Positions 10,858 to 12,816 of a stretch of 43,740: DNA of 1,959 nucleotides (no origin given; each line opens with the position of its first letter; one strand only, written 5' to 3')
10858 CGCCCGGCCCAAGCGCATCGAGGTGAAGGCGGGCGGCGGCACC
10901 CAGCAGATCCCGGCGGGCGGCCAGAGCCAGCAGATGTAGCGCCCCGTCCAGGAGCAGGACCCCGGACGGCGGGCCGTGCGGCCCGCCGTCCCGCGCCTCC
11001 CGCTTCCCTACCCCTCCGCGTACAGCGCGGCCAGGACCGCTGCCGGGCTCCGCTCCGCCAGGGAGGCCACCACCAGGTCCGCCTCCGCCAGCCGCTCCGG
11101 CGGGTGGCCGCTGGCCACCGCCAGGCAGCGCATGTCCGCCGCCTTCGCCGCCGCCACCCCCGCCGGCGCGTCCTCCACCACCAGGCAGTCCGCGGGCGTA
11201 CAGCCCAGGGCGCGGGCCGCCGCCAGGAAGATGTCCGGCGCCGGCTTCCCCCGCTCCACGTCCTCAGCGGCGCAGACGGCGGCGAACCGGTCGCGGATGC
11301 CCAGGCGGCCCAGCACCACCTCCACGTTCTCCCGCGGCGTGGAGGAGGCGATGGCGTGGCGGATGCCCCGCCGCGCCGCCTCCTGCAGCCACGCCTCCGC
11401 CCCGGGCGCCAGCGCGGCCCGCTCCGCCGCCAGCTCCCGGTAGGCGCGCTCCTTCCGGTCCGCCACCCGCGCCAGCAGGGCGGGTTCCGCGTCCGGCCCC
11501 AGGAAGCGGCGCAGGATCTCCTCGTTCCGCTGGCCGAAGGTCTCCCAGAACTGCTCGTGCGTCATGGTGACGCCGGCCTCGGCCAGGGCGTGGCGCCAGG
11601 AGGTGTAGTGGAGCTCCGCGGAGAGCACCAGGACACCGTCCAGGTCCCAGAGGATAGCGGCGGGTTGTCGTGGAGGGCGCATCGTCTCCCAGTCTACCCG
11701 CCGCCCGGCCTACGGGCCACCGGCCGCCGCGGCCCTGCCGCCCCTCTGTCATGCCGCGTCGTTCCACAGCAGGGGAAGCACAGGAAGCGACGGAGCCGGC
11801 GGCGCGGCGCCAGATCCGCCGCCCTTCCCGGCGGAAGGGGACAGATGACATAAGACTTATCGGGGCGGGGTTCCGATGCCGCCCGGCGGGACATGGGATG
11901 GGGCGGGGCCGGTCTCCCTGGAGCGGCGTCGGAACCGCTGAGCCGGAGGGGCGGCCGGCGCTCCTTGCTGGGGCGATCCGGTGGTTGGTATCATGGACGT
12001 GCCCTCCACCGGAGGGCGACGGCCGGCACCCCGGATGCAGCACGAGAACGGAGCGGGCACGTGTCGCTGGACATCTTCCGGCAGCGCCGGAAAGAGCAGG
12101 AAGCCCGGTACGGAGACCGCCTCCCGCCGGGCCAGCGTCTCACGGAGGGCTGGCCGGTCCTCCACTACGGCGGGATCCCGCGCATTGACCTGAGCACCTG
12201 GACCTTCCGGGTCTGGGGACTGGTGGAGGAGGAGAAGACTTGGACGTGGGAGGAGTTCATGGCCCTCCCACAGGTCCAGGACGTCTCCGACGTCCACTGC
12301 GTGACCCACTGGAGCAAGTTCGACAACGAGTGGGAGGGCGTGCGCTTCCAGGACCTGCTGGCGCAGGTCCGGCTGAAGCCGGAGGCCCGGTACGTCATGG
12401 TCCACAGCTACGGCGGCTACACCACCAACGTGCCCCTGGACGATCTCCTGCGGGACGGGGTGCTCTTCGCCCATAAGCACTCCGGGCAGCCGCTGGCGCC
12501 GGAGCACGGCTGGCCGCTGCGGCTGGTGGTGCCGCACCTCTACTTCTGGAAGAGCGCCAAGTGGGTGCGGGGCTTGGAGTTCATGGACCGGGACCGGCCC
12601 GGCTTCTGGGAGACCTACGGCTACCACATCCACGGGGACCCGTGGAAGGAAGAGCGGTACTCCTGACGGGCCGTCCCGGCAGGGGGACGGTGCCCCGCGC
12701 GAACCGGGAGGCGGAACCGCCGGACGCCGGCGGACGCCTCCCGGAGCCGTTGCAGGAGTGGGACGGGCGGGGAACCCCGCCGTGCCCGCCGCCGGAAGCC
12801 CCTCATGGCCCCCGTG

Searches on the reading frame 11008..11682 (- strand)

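Call 3: search_protein_families(library=pfam, proteins=[window:11008-11682:-], max_evalue=0.01)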
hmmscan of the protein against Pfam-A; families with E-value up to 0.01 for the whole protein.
window:11008-11682:- (224 aa): 4 families
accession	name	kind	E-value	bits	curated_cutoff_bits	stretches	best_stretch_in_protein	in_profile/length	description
PF00702.32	Hydrolase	-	3.4e-34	119.3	26.4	1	9-183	3-191/191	haloacid dehalogenase-like hydrolase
PF13419.12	HAD_2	-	2e-32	113.2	23.8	1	10-189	1-178/178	Haloacid dehalogenase-like hydrolase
PF13242.12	Hydrolase_like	-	2.4e-09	37.4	22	1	144-210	2-74/75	HAD-hyrolase-like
PF12710.13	HAD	-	6.4e-09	36.9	27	1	10-136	1-127/189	haloacid dehalogenase-like hydrolase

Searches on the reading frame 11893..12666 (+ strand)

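Call 3: search_protein_families(library=pfam, proteins=[window:11893-12666:+], max_evalue=0.01)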
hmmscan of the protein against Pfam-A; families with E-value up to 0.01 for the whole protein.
window:11893-12666:+ (257 aa): 1 family
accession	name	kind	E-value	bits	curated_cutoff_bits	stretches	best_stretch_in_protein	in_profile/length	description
PF00174.25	Oxidored_molyb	-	5.6e-46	156.7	24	1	93-239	2-169/169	Oxidoreductase molybdopterin binding domain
